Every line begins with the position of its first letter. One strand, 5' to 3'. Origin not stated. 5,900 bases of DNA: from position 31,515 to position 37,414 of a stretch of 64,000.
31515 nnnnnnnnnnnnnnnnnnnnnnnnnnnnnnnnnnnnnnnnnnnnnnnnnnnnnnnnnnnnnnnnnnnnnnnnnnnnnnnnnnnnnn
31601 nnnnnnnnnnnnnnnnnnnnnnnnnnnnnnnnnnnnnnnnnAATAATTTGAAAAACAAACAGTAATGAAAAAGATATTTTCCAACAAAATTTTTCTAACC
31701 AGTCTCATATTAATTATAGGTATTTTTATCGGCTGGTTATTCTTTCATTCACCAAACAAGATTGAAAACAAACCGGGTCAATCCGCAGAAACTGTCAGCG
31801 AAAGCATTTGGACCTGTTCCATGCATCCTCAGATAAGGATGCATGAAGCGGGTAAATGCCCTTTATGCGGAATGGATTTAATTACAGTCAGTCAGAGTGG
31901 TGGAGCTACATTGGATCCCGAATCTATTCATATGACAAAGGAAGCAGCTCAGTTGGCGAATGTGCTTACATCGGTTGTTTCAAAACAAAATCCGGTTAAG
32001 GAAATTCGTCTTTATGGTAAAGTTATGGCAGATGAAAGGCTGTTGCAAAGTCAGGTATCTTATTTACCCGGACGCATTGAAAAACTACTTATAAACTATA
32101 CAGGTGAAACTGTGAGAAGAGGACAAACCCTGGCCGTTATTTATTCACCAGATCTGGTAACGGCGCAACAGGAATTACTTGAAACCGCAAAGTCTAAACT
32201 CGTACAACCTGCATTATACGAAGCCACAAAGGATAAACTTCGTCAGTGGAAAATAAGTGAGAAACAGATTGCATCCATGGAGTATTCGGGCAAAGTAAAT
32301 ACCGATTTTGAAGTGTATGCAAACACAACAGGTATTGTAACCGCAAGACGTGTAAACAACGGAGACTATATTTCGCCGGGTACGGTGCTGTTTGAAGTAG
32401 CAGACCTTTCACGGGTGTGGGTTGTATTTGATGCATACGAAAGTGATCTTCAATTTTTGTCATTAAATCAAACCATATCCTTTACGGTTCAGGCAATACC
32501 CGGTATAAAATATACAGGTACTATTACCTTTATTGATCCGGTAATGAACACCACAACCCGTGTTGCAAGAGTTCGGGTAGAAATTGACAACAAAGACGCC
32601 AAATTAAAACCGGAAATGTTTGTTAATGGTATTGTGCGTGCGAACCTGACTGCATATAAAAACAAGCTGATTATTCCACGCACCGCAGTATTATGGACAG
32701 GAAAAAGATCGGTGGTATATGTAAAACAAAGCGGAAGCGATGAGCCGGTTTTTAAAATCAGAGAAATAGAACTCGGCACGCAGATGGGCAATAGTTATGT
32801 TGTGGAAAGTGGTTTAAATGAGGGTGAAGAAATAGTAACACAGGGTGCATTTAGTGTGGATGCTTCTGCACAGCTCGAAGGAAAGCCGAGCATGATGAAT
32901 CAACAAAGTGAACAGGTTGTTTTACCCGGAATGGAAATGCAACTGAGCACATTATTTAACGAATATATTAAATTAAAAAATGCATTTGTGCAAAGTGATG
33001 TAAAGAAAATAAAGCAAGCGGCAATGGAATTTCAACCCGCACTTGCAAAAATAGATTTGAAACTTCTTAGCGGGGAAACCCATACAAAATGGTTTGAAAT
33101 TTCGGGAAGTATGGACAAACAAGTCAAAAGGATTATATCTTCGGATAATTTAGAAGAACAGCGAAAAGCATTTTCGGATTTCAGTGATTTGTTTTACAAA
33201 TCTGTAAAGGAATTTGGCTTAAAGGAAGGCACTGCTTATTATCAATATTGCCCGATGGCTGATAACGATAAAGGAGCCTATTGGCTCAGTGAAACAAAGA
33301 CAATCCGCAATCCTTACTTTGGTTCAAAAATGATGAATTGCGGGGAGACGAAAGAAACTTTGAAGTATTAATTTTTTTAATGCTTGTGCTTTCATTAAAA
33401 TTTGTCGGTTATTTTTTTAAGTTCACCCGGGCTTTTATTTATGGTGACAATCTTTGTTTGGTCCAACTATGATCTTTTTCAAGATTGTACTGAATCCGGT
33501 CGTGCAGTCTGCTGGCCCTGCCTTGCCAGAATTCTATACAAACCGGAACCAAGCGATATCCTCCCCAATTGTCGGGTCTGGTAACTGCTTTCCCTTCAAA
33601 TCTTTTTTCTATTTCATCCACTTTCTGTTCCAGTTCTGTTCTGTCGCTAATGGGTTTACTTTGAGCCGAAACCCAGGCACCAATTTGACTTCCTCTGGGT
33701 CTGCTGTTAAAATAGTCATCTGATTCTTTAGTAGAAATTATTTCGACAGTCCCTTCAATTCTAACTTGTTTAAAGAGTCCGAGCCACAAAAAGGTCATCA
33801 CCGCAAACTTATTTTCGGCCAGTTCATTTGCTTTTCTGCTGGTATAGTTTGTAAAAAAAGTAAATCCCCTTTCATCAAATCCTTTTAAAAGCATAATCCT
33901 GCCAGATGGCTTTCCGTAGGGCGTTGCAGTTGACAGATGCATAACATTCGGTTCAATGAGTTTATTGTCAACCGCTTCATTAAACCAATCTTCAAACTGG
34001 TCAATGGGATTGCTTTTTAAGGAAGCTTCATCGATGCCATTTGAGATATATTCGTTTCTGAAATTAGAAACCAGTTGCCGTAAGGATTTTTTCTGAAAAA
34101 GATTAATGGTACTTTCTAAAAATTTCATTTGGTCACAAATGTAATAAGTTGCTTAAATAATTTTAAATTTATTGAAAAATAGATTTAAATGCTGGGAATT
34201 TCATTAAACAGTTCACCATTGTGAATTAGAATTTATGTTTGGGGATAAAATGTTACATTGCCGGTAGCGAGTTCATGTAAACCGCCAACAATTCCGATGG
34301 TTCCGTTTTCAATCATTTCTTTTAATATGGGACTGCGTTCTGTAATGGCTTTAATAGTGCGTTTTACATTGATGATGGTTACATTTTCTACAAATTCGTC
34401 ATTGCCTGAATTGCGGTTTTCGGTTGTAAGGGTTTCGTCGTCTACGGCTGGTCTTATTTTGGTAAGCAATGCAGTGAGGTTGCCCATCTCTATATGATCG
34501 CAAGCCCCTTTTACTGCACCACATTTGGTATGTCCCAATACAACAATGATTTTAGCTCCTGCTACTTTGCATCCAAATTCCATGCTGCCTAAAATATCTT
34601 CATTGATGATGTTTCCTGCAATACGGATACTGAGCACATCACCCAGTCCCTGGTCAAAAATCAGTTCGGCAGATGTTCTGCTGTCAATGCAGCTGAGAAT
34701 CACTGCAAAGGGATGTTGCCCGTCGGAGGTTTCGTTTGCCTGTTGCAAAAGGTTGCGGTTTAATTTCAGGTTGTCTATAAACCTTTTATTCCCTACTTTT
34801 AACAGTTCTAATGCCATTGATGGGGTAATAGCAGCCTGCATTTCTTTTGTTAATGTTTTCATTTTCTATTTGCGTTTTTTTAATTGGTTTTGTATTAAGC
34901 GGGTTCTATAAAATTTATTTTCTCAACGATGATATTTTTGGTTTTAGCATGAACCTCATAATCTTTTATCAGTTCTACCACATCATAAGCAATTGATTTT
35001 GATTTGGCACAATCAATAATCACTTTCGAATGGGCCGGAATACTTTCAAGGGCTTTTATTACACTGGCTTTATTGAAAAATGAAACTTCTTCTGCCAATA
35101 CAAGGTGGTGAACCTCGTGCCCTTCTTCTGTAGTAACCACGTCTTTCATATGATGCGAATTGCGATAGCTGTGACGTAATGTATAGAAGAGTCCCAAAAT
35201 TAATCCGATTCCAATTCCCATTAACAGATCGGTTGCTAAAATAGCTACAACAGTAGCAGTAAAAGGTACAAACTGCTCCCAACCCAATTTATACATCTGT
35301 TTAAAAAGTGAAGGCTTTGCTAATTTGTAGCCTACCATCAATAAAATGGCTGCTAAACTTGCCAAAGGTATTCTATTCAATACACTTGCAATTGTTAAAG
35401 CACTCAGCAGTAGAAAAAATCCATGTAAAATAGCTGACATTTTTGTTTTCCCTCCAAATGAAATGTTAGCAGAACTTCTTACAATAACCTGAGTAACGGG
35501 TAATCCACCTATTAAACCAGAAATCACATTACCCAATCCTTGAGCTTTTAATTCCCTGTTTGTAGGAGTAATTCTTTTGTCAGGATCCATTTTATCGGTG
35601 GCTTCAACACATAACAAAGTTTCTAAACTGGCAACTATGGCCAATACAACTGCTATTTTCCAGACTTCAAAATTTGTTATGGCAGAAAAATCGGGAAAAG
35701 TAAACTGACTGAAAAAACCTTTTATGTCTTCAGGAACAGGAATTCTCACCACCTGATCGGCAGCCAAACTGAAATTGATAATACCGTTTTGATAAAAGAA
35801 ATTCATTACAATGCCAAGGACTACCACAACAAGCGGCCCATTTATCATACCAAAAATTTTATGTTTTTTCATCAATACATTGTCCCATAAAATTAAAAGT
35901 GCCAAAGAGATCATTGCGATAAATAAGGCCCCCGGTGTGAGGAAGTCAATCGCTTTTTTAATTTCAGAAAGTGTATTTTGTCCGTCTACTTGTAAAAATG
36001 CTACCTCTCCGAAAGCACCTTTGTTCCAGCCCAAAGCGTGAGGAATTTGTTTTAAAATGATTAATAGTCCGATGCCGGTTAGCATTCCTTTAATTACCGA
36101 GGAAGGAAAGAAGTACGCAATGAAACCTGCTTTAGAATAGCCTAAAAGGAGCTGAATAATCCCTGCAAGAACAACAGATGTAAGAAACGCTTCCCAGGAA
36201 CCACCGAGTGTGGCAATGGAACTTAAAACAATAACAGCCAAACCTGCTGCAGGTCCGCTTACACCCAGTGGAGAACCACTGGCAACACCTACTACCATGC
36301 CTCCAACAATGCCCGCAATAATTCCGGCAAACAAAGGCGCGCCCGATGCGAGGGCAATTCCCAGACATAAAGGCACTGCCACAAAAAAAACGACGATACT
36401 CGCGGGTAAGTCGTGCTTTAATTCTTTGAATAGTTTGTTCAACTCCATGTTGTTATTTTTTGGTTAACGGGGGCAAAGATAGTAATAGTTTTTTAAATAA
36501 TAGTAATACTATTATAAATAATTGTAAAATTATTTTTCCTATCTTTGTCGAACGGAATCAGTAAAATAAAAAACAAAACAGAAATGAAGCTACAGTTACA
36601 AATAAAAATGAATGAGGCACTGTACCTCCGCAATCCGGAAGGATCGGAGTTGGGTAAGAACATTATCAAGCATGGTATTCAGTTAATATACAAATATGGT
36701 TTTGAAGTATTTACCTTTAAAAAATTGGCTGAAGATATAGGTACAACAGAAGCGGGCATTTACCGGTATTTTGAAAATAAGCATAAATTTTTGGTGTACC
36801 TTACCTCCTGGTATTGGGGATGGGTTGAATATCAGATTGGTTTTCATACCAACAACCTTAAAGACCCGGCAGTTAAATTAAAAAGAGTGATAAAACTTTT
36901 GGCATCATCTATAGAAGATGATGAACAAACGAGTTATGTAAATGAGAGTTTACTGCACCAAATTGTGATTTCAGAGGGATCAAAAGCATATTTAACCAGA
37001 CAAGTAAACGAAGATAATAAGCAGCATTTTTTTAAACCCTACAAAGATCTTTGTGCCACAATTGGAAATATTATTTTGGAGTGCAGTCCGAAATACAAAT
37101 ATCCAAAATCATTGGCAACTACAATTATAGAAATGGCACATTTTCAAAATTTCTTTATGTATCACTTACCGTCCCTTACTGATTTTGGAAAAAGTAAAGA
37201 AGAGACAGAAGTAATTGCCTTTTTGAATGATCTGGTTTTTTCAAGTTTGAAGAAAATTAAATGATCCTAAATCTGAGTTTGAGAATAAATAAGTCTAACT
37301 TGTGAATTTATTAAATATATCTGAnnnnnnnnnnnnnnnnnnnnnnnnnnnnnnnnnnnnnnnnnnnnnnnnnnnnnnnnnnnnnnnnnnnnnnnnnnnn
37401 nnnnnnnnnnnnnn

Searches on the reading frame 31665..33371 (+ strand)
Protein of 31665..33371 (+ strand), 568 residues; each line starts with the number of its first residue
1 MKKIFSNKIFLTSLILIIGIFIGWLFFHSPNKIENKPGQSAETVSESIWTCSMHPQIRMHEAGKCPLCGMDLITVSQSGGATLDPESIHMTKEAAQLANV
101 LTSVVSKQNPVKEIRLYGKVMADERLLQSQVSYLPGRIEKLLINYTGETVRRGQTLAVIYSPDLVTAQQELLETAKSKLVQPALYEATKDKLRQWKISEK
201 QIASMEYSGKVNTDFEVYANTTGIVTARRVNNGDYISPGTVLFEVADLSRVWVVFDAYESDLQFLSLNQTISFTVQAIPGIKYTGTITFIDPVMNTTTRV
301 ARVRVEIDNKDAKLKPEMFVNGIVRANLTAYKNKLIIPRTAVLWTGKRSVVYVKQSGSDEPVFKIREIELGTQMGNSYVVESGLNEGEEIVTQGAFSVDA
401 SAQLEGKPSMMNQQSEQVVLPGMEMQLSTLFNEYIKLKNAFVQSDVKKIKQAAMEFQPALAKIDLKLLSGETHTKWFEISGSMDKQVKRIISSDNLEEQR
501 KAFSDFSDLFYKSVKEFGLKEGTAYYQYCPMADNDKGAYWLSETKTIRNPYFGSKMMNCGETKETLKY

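Call 31: search_protein_families(library=pfam, proteins=[window:31665-33371:+], max_evalue=0.00001)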
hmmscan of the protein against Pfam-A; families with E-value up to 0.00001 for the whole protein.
window:31665-33371:+ (568 aa): 4 families
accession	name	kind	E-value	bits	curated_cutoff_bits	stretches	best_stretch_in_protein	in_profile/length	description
PF16576.10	HlyD_D23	-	6.5e-69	231.9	30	1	112-320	4-214/214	Barrel-sandwich domain of CusB or HlyD membrane-fusion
PF11827.13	DUF3347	-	9.2e-21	75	25.5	1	431-521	2-92/93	Protein of unknown function (DUF3347)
PF13437.12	HlyD_3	-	2.9e-19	70.2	22.2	1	217-316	2-105/106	HlyD family secretion protein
PF19335.5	HMBD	-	1.4e-11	44.6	23.6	1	49-73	2-26/28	Heavy metal binding domain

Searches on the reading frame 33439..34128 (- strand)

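Call 31: search_protein_families(library=pfam, proteins=[window:33439-34128:-], max_evalue=0.00001)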
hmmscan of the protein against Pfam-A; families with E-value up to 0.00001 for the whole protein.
window:33439-34128:- (229 aa): 3 families
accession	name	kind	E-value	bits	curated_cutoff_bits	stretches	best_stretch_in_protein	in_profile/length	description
PF01243.27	PNPOx_N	-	6.7e-29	101.1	28.1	1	50-175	2-118/120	Pyridoxamine 5'-phosphate oxidase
PF10590.14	PNP_phzG_C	-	1.8e-21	76.2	27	1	188-229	1-42/42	Pyridoxine 5'-phosphate oxidase C-terminal dimerisation region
PF12766.13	Pyridox_oxase_2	-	2.1e-06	28.7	26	1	45-131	4-99/100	Pyridoxamine 5'-phosphate oxidase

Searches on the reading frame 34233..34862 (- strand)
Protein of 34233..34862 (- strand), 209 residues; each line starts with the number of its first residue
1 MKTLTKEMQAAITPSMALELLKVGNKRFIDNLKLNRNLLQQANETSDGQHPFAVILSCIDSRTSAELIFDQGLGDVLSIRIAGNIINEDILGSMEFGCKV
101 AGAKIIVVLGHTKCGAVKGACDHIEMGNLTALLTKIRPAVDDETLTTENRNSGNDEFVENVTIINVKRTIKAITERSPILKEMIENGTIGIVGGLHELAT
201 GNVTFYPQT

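Call 31: search_protein_families(library=pfam, proteins=[window:34233-34862:-], max_evalue=0.00001)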
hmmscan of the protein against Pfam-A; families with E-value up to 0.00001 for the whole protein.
window:34233-34862:- (209 aa): 1 family
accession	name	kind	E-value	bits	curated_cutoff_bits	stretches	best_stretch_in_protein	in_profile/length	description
PF00484.24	Pro_CA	-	8.3e-37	127.3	25.7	1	53-203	1-156/156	Carbonic anhydrase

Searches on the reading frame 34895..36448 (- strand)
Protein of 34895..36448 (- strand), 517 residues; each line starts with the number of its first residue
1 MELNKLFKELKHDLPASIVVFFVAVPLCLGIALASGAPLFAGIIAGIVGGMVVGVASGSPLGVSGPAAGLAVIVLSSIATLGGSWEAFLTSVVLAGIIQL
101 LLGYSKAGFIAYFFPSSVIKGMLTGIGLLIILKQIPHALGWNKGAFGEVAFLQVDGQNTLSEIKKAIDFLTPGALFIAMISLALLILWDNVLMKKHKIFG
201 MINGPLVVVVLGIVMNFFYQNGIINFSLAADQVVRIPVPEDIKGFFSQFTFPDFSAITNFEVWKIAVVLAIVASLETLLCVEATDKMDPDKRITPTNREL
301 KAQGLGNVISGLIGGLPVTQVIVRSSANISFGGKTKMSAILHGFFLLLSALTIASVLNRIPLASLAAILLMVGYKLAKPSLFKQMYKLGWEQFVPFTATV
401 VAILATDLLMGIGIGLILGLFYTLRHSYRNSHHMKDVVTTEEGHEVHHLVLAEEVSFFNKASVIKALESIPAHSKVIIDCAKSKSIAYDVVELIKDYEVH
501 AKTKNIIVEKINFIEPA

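Call 31: search_protein_families(library=pfam, proteins=[window:34895-36448:-], max_evalue=0.00001)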
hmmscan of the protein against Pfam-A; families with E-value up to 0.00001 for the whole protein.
window:34895-36448:- (517 aa): 2 families
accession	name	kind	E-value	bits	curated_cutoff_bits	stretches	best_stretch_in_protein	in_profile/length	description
PF00916.26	Sulfate_transp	-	2.6e-61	207.9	23.2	1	10-390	1-371/380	Sulfate permease family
PF16983.11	MFS_MOT1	-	5.7e-06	27.1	30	1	300-376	33-111/111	Molybdate transporter of MFS superfamily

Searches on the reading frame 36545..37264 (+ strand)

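Call 31: search_protein_families(library=pfam, proteins=[window:36545-37264:+], max_evalue=0.00001)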
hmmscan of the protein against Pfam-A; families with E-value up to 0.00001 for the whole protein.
window:36545-37264:+ (239 aa): 1 family
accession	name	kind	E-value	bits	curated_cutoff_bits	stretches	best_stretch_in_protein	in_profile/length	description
PF00440.29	TetR_N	-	2.5e-08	34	24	1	40-83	1-44/47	Bacterial regulatory proteins, tetR family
